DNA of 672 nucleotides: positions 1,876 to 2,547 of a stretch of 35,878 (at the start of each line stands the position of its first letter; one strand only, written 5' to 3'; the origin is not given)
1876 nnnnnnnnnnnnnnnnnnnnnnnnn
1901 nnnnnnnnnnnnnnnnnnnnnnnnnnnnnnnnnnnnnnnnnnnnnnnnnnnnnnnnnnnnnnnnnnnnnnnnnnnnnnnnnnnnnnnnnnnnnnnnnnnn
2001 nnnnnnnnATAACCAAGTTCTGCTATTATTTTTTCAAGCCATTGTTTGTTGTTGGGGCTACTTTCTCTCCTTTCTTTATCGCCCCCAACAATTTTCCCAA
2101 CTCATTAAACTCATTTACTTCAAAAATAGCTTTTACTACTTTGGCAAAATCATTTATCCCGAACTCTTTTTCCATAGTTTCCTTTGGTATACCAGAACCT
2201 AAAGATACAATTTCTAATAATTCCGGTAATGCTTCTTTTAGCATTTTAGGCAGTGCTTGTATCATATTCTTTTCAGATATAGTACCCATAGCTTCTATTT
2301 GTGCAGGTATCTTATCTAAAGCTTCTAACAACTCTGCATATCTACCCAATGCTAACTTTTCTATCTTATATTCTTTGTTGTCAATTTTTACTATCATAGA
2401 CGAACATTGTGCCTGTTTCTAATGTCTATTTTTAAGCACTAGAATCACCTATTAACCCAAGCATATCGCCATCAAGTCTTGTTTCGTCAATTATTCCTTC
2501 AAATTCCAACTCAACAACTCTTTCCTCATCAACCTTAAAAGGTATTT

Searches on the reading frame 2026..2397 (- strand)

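Call 13: search_protein_families(library=phrogs, proteins=[window:2026-2397:-], max_evalue=0.001)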
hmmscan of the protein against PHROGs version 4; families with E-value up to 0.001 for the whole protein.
window:2026-2397:- (123 aa): 2 families
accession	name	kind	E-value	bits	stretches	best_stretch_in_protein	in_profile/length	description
phrog_18210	-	unknown function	6.6e-09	37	1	3-102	15-114/139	-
phrog_18220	-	unknown function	9.2e-06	26.6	1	45-101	81-136/169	-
